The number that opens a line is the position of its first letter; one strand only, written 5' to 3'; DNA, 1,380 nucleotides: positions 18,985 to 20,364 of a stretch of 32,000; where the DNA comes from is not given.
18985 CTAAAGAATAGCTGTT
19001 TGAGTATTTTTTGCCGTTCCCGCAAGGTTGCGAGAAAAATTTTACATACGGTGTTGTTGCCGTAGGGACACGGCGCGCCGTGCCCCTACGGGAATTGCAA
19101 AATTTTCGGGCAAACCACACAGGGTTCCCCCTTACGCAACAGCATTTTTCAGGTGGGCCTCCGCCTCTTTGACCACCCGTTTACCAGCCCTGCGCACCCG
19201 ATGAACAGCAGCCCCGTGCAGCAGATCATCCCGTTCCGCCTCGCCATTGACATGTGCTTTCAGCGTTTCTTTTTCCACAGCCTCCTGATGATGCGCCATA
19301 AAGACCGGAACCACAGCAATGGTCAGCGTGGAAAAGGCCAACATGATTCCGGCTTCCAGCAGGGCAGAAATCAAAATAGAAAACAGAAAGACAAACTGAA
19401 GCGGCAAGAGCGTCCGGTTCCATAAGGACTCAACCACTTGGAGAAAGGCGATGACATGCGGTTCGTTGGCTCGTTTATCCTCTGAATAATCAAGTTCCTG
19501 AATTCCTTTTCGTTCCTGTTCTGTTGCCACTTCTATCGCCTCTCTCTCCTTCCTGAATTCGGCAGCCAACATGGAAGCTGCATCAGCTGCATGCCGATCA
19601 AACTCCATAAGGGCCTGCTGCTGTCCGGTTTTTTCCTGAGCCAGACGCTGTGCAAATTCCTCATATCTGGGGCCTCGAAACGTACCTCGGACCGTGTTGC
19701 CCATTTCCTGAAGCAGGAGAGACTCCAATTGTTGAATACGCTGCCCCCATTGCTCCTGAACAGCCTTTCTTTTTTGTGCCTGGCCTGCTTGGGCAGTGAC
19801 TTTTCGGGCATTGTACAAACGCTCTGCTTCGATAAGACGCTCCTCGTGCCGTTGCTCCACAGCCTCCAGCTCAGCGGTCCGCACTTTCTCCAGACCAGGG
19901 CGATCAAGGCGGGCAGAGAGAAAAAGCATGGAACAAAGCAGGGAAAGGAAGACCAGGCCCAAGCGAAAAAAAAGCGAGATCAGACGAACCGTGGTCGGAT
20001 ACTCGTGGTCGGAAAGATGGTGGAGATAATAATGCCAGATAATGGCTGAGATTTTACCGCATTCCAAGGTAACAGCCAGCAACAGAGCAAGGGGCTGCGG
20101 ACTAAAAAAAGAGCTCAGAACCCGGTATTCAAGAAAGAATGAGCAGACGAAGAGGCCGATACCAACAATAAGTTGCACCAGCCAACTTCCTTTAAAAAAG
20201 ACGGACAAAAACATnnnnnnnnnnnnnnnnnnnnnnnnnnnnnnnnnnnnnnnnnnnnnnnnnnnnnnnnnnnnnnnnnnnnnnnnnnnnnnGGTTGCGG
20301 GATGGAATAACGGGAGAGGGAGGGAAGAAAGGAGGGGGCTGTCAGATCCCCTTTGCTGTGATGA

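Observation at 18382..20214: Two uncharacterised genes head the cas2-cas2-cas1-RT adaptation operon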

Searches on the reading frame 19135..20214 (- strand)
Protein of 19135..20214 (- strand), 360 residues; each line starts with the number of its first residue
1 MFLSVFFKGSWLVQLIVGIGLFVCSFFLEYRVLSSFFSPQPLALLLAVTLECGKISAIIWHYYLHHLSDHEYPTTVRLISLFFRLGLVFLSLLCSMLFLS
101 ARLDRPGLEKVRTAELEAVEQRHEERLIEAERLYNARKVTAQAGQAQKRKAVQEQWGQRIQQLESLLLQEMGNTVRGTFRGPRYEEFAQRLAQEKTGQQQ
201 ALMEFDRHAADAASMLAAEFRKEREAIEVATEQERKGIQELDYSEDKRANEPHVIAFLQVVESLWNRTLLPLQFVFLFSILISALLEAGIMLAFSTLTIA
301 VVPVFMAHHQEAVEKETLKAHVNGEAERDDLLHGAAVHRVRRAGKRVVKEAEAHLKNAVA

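Call 5: search_protein_families(library=pfam, proteins=[window:19135-20214:-], max_evalue=0.1)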
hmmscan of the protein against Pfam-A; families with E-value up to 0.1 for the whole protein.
window:19135-20214:- (360 aa): 0 families

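Call 10: find_homologous_proteins(query=window:19135-20214:-, max_evalue=0.01)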
Query window:19135-20214:- (360 aa): 17 proteins with E <= 0.01 among 8000 candidates.
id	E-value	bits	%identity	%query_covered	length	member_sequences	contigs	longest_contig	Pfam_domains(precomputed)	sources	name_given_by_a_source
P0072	1.2e-180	618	81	100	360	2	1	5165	-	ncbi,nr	ncbi:MAG: hypothetical protein D3903_08250 [Candidatus Electrothrix sp. GM3_4]|nr:hypothetical prote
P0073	1.4e-122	427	57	99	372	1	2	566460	-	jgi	jgi:hypothetical protein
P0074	9.3e-112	392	53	98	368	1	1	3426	-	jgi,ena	-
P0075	4.0e-110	386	88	56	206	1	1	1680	-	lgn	-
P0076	1.6e-109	384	52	99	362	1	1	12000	-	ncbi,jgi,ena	-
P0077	5.3e-109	383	51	99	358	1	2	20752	-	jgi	jgi:uncharacterized membrane protein YciS (DUF1049 family)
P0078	8.2e-109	382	52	99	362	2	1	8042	-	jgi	-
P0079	1.3e-106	375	52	99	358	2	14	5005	-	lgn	-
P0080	1.6e-100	355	47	99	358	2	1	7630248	-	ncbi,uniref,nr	ncbi:hypothetical protein [Desulfosarcina ovata]|uniref:DUF4407 domain-containing protein n=1 Tax=De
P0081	3.4e-92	327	44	98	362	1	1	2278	-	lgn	-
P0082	4.0e-91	324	45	98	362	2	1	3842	-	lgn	-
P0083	2.0e-89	318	44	98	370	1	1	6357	-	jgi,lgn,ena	-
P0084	1.7e-87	312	44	97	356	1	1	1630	-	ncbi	-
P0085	3.6e-87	311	44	98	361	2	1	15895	PF04791.22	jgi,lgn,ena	-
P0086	2.5e-77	278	42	98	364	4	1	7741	-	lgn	-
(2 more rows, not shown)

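Call 23: predict_structure(alignment_id=A2)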
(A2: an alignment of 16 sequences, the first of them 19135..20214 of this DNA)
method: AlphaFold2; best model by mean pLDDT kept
length: 360 residues; sequences in the alignment: 16
mean_pLDDT: 72.9   pTM: 0.42
mean pLDDT of the five models: 72.9, 72.7, 69.8, 66.7, 65.5
residues with pLDDT >= 90: 94; 70-90: 91; 50-70: 142; < 50: 33
segments of 3 or more residues with pLDDT < 50: 1-3, 30-40, 96-103, 267-272
pLDDT, mean of each block of 10 residues (from residue 1): 56 70 59 41 62 69 61 70 72 53 59 88 94 96 94 93 89 67 83 93 94 95 95 87 66 52 50 58 70 65 58 66 69 77 81 75
secondary structure, 60 per line:
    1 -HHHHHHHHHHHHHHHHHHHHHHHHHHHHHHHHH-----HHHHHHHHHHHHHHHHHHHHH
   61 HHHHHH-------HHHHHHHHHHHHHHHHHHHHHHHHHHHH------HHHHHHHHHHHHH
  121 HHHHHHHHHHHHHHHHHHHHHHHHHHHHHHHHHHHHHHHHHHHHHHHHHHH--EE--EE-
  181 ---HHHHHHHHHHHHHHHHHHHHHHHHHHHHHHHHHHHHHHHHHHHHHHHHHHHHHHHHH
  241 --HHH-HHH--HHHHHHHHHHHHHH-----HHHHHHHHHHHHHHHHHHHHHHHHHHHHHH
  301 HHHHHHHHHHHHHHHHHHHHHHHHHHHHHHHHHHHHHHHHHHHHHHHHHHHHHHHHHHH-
elements in order: H2-34 H40-66 H74-101 H108-171 H184-240 H252-265 H271-359

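Call 32: fold_search(model_id=the predicted structure, library=pdb)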
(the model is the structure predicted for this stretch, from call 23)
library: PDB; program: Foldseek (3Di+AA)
matches with E <= 10: 459; with E <= 0.001: 0
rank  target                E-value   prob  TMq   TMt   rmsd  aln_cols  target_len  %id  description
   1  7aam_A                6.0e-02  0.92  0.23  0.28  19.6       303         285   12  Crystal structure of the F-BAR domain of PSTIPIP1 bound to the CTH domain of the phosphatase LYP (released 2022-02-23)
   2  7aal_A                7.6e-02  0.90  0.23  0.28  19.6       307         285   12  Crystal structure of the F-BAR domain of PSTIPIP1, G258A mutant (released 2022-02-23)
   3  7aan_B                8.0e-02  0.84  0.20  0.25  19.1       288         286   12  Crystal structure of the F-BAR domain of PSTIPIP1 (released 2022-02-23)
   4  7aam_B                1.3e-01  0.85  0.23  0.27  20.0       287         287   12  Crystal structure of the F-BAR domain of PSTIPIP1 bound to the CTH domain of the phosphatase LYP (released 2022-02-23)
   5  2ch7_B                2.4e-01  0.47  0.22  0.25  22.9       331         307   13  Crystal structure of the cytoplasmic domain of a bacterial chemoreceptor from Thermotoga maritima (released 2006-04-18)
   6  5lki_A                2.8e-01  0.20  0.16  0.05  19.8       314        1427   12  Cryo-EM structure of the Tc toxin TcdA1 in its pore state (released 2016-08-31)
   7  9n61_A                3.1e-01  0.18  0.15  0.11  34.9       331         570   13  Transporter associated with antigen processing (TAP) bound to the 9-mer peptide RRYQKSTEL and ATP (released 2025-09-03)
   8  6djl_E                3.2e-01  0.38  0.17  0.25  32.8       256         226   15  Crystal structure of the Rab11 GEF SH3BP5 bound to nucleotide free Rab11A (released 2018-09-26)
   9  8vp5_A                3.4e-01  0.14  0.14  0.08  38.2       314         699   11  Cryo-EM structure of the ABC transporter PCAT1 bound with ADP and Substrate (released 2024-10-30)
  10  6z6f_D                3.9e-01  0.38  0.20  0.15  25.8       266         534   14  HDAC-PC (released 2021-02-17)
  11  6ixf_B                4.1e-01  0.28  0.16  0.23  31.4       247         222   13  Crystal structure of SeMet apo SH3BP5 (P41) (released 2019-03-20)
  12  5nnv_B                4.6e-01  0.66  0.26  0.35   9.6       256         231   12  Structure of a Bacillus subtilis Smc coiled coil middle fragment (released 2017-06-21)
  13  8t4h_B                4.6e-01  0.38  0.22  0.16  37.1       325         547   13  Transporter associated with antigen processing (TAP) bound to the 8-mer peptide RRYQSTEL (released 2024-06-19)
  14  8qoe_A                4.6e-01  0.30  0.20  0.14  36.0       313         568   10  Inward-facing conformation of the ABC transporter BmrA (released 2023-12-20)
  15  9mli_A                4.6e-01  0.30  0.20  0.04  21.1       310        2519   11  Xenorhabdus nematophilus XptA2 RBD C Chimera (released 2025-03-05)
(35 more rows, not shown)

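Call 34: search_protein_families(library=pfam, alignment_id=A2, max_evalue=1)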
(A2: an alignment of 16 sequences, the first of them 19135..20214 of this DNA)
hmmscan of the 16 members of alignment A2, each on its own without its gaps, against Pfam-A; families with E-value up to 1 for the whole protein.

A. member 1, window:19135-20214:- (360 aa): 1 family
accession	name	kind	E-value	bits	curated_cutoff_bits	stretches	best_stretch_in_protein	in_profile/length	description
PF04791.21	LMBR1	-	0.55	9.4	31.9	1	122-292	209-370/510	LMBR1-like membrane protein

B. families by the number of members that match (of 16 scanned): 23 families
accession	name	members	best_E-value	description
PF04791.21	LMBR1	2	8.3e-06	LMBR1-like membrane protein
PF14362.11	DUF4407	2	0.004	Domain of unknown function (DUF4407)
PF12474.13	PKK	2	0.0049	Polo kinase kinase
PF15786.10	PET117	2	0.3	PET assembly of cytochrome c oxidase, mitochondrial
PF09432.15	THP2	1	0.021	Tho complex subunit THP2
PF02487.23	CLN3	1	0.024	CLN3 protein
PF03179.20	V-ATPase_G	1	0.028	Vacuolar (H+)-ATPase G subunit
PF01486.22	K-box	1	0.03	K-box region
PF04513.17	Baculo_PEP_C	1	0.031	Baculovirus polyhedron envelope protein, PEP, C terminus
PF23460.1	ZMYND8_CC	1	0.033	ZMYND8 protein coiled-coil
PF01665.21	Rota_NSP3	1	0.045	Rotavirus non-structural protein NSP3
PF14530.12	DUF4439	1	0.068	Domain of unknown function (DUF4439)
PF04906.18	Tweety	1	0.076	Tweety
PF20497.3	SWI-SNF_Ssr4_C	1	0.081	SWI/SNF and RSC complexes subunit Ssr4 C-terminal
PF23693.1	YmgM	1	0.11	YmgM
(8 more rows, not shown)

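Call 35: search_protein_families(library=ncbifam, proteins=[window:19135-20214:-], max_evalue=0.01)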
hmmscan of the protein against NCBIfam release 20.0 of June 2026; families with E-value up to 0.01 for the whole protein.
window:19135-20214:- (360 aa): 0 families

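Call 36: search_protein_families(library=padloc, proteins=[window:19135-20214:-], max_evalue=0.1)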
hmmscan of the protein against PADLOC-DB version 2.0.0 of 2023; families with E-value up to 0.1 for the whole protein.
window:19135-20214:- (360 aa): 0 families

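Call 38: find_homologous_proteins(query=A2, max_evalue=0.001)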
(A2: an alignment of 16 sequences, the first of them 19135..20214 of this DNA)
Query A2 (16 sequences) (360 aa, profile of the alignment): 17 proteins with E <= 0.001 among 8000 candidates.
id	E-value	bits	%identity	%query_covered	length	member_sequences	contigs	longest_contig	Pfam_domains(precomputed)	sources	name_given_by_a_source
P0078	3.8e-169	580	52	99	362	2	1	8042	-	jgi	-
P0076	3.4e-168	577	52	99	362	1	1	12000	-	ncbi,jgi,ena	-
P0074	8.1e-167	573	53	98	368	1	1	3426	-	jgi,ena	-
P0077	1.5e-166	572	51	99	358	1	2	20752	-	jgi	jgi:uncharacterized membrane protein YciS (DUF1049 family)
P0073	6.1e-164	563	57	99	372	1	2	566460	-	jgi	jgi:hypothetical protein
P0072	5.1e-163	560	81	100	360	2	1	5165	-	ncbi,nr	ncbi:MAG: hypothetical protein D3903_08250 [Candidatus Electrothrix sp. GM3_4]|nr:hypothetical prote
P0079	1.1e-161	556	52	99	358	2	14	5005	-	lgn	-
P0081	1.1e-161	556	44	98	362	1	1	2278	-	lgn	-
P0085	5.4e-160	550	44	98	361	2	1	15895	PF04791.22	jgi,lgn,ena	-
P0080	7.3e-160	550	47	99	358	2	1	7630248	-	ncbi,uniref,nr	ncbi:hypothetical protein [Desulfosarcina ovata]|uniref:DUF4407 domain-containing protein n=1 Tax=De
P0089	2.6e-154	532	44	98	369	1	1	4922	-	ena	-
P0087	3.9e-131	455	41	99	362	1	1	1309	-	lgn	-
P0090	2.5e-126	440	43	99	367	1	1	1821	-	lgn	-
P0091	1.9e-118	414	39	99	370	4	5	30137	-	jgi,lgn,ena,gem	-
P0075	4.9e-90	320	88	56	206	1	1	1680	-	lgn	-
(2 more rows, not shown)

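Call 53: find_encoding_contigs(protein=P0091, flank=10000, max_places=3)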
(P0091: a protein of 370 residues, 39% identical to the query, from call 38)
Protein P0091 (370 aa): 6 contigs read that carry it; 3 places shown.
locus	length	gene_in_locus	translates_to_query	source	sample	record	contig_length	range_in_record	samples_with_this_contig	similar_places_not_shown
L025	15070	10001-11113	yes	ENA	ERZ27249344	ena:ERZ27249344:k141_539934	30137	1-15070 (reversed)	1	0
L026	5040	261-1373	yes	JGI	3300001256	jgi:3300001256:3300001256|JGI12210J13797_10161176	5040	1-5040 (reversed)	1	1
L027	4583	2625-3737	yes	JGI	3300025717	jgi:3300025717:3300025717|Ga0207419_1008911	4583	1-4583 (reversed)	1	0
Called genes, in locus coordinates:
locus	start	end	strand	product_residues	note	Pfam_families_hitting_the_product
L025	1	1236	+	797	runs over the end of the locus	PF03787:RAMPs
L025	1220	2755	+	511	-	PF03787:RAMPs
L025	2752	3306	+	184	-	PF27799:CRISPR-assoc_Csx19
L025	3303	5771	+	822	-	PF03787:RAMPs (weak)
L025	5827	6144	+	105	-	PF08960:STIV_B116-like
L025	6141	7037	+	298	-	-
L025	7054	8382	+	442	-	-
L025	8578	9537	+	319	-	PF27225:AF_1859_N, PF10040:CRISPR_Cas6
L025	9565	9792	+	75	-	-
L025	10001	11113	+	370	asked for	-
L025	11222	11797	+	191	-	-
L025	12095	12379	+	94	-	PF09827:CRISPR_Cas2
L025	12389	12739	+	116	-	PF09827:CRISPR_Cas2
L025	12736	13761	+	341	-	PF01867:Cas_Cas1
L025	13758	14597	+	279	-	PF00078:RVT_1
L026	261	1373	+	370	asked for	-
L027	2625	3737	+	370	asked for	-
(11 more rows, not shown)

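Call 54: find_encoding_contigs(protein=P0085, flank=10000, max_places=2)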
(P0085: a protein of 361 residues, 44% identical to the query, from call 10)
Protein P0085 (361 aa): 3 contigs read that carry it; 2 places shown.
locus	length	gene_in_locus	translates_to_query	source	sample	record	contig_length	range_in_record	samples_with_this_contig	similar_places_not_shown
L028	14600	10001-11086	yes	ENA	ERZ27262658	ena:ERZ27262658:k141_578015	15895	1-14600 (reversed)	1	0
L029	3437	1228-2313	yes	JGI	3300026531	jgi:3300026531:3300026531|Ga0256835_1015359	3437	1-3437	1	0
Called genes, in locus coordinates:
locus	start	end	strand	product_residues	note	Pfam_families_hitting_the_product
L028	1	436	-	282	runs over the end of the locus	-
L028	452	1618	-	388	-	PF03787:RAMPs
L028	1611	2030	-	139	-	PF09701:Cas_Cmr5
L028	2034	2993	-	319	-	PF03787:RAMPs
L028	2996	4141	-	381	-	PF09700:Cas_Cmr3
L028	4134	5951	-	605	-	PF12469:Cmr2_N, PF22335:Cas10-Cmr2_palm2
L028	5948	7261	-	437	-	PF03787:RAMPs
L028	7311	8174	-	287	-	PF10040:CRISPR_Cas6 (faint), PF27225:AF_1859_N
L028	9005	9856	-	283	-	-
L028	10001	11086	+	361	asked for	PF04791:LMBR1 (weak)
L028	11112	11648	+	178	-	-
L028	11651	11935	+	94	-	PF09827:CRISPR_Cas2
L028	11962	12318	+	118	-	PF09827:CRISPR_Cas2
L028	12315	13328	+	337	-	PF01867:Cas_Cas1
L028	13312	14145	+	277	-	PF00078:RVT_1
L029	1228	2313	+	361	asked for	PF04791:LMBR1 (weak)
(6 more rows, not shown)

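Call 55: find_encoding_contigs(protein=P0073, flank=10000, max_places=2)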
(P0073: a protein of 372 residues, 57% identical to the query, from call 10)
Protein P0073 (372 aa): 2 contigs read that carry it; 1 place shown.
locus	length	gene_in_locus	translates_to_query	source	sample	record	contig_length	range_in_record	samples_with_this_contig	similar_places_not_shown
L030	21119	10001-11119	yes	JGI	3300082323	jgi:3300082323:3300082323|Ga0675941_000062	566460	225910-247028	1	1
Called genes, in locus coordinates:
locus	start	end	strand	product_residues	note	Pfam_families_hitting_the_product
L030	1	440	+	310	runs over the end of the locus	PF27225:AF_1859_N, PF10040:CRISPR_Cas6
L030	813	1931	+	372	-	PF09623:Cas_NE0113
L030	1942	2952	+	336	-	PF03787:RAMPs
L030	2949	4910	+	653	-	PF12469:Cmr2_N, PF22335:Cas10-Cmr2_palm2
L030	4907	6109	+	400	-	PF09700:Cas_Cmr3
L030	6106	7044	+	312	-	PF03787:RAMPs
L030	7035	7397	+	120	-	PF09701:Cas_Cmr5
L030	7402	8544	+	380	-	PF03787:RAMPs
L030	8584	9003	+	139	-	-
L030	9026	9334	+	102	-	PF09620:Cas_csx3 (weak)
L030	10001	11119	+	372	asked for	-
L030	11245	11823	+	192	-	-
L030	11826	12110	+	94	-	PF09827:CRISPR_Cas2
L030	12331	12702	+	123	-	PF09827:CRISPR_Cas2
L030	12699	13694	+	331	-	PF01867:Cas_Cas1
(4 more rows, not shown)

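Call 73: search_protein_representatives(alignment_id=A2)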
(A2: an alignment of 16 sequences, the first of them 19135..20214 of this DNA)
Query: 16 sequences, 360 profile positions. Proteins with E-value up to 0.001 (for the whole library): 302; up to 1e-10: 207; up to 1e-30: 105. The best 150 are listed.
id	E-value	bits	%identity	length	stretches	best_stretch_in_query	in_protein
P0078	1.2e-169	580.3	-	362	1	1-359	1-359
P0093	3.5e-137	473.5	-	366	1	1-358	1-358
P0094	2.4e-136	470.8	-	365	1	1-358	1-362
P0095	1.5e-130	451.7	-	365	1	1-356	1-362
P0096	1.3e-124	432.1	-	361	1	10-358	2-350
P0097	9.8e-116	403.0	-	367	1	1-356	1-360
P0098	3.2e-115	401.3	-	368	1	1-357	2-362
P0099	1.6e-111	389.1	-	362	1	1-355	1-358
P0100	5.6e-110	384.1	-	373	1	1-354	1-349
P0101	2.4e-109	382.0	-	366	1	1-354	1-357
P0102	2.2e-108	378.8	-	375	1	1-356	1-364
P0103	2.5e-108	378.6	-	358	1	1-355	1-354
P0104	4.5e-108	377.8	-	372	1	1-355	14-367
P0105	2.6e-104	365.4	-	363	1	4-356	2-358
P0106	7.3e-103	360.6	-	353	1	1-356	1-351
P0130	2.4e-69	250.4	-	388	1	5-342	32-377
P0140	2.5e-60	220.7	-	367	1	5-332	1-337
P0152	5.1e-51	190.1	-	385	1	8-300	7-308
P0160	2.9e-47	177.7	-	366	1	11-346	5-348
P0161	5.4e-47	176.8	-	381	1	18-303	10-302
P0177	6.3e-41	156.9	-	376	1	15-297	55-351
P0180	4.0e-40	154.2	-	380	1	15-299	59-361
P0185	8.4e-37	143.3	-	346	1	16-299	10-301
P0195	4.7e-31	124.4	-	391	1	23-300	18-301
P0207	1.7e-25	106.1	-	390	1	22-311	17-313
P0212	2.5e-24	102.3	-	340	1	16-290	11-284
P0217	4.7e-23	98.1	-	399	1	23-309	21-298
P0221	3.0e-22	95.5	-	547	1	13-299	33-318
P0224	1.2e-21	93.5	-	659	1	11-300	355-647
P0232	2.1e-20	89.4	-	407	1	12-300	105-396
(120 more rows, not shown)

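Call 75: search_protein_families(library=pfam, alignment_id=A4, max_evalue=0.01)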
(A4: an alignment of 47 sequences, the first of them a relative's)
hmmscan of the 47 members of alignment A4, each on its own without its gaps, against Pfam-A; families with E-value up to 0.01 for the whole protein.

A. member 1, P0160 (366 aa): 0 families

B. families by the number of members that match (of 47 scanned): 15 families
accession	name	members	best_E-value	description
PF14362.11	DUF4407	8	3.4e-06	Domain of unknown function (DUF4407)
PF03179.20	V-ATPase_G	1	0.00019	Vacuolar (H+)-ATPase G subunit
PF19529.4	DUF6057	1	0.00038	Family of unknown function (DUF6057)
PF08655.15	DASH_Ask1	1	0.0011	DASH complex subunit Ask1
PF17090.10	Ytca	1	0.0014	YtcA family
PF10382.14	ZGRF1-like_N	1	0.0014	DNA helicase ZGRF1-like, N-terminal domain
PF01067.28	Calpain_III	1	0.0038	Calpain large subunit, domain III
PF12491.13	ApoB100_C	1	0.0055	Apolipoprotein B100 C terminal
PF09919.14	DUF2149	1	0.0055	Uncharacterized conserved protein (DUF2149)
PF22481.1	DUF6985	1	0.0069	Domain of unknown function (DUF6985)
PF18142.6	SLATT_fungal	1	0.0074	SMODS and SLOG-associating 2TM effector domain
PF11566.13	PI31_Prot_N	1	0.0079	PI31 proteasome regulator N-terminal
PF12304.13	BCLP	1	0.0079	Beta-casein like protein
PF23254.1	KH_PARP14_8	1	0.0086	PARP14-like, eighth type I KH domain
PF11030.13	Nucleocapsid-N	1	0.0086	Nucleocapsid protein N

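Call 79: search_solved_structures(query=A2, max_evalue=10)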
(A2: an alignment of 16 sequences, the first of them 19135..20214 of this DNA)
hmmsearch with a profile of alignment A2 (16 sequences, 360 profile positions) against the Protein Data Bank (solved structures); distinct sequences matched with E-value up to 10: 16.
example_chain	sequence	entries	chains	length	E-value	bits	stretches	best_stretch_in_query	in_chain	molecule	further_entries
2ncj_A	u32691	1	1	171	0.15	14.1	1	93-232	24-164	Uncharacterized protein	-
6yip_A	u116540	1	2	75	0.19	13.8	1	107-169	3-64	Kinesin-like protein KIF20A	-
5nen_A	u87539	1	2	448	0.41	12.7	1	99-244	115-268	Lipase C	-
2mfr_A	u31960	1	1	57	0.61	12.1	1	254-284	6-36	Insulin receptor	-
5wlz_C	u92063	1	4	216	0.82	11.7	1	100-173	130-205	DNA repair protein XRCC4,Myosin-7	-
5lxn_A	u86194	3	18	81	2.1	10.3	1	180-241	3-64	Transforming acidic coiled-coil-containing protein 3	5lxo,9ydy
7fcs_A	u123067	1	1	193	2.5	10.1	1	117-238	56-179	Apolipoprotein E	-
6zj3_Lp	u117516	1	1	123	2.5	10.1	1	110-211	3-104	Ribosomal protein uL29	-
5lef_C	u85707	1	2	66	2.8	10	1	118-169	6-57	Kinesin-like protein KIF20A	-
7fcr_A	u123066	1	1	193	3.6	9.6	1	117-238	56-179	Apolipoprotein E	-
9gdo_C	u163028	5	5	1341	4.1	9.4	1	135-231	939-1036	DNA-directed RNA polymerase subunit beta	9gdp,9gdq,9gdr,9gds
9xzq_B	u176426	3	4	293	5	9.1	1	180-271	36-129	tRNA (guanine(9)-N1)-methyltransferase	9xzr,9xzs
3tyy_A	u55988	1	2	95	6.4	8.8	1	158-223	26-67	Lamin-B1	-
7zvw_F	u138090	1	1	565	6.5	8.8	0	179-252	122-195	SWR1-complex protein 4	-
1nfn_A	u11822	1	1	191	7.5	8.5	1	117-238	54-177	APOLIPOPROTEIN E3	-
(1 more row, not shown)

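Call 95: search_protein_families(library=pfam, proteins=[P0221, P0224, P0232, P0217, P0195, P0207, P0130, P0152, P0161, P0180], max_evalue=0.01)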
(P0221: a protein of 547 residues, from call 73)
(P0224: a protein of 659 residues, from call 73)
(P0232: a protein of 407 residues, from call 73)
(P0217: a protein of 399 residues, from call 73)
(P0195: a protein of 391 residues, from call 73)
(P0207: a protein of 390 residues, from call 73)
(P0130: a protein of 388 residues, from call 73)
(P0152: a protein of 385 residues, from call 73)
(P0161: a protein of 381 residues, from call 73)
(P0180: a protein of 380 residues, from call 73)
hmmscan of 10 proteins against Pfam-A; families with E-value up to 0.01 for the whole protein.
P0221 (547 aa): 0 families

P0224 (659 aa): 1 family
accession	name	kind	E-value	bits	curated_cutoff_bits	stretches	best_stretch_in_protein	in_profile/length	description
PF01067.28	Calpain_III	-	0.0038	17.9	21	0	96-163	61-125/137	Calpain large subunit, domain III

P0232 (407 aa): 0 families

P0217 (399 aa): 0 families

P0195 (391 aa): 0 families

P0207 (390 aa): 0 families

P0130 (388 aa): 0 families

P0152 (385 aa): 0 families

P0161 (381 aa): 3 families
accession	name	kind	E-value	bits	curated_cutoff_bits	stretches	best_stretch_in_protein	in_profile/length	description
PF12725.13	DUF3810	-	0.0012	18.8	28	1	17-153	12-144/311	Protein of unknown function (DUF3810)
PF07902.16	Gp58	-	0.0016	17.3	34.5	1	110-267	164-309/594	gp58-like protein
PF14362.11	DUF4407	-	0.0091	15.8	31.3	0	81-235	94-218/297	Domain of unknown function (DUF4407)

P0180 (380 aa): 0 families

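Call 97: find_related_loci(query=A2, collection=viral_contigs, flank=8000)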
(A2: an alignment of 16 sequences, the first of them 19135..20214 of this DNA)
Query A2 (360 aa) in viral_contigs; peptide patterns used: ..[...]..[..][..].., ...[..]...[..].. (x = any residue, [..] = any of these).
66 stretches matched a pattern, but none encodes a relative of the query by tblastn (E <= 1e-3).

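Call 99: search_dna_similar(query=window:19135-20214:-, collection=plasmids, mode=protein, max_evalue=0.001, max_rows=15)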
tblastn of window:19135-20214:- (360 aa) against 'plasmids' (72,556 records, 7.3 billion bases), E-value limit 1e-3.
No match.

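Call 103: search_protein_families(library=pfam, proteins=[L025:9565-9789:+], max_evalue=0.05)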
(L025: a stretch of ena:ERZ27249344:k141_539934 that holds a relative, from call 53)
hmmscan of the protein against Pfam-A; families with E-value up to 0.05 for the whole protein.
L025:9565-9789:+ (75 aa): 1 family
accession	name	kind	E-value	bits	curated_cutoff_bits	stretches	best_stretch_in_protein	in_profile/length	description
PF05887.16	Trypan_PARP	-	0.0062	17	100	1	34-57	58-81/134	Procyclic acidic repetitive protein (PARP)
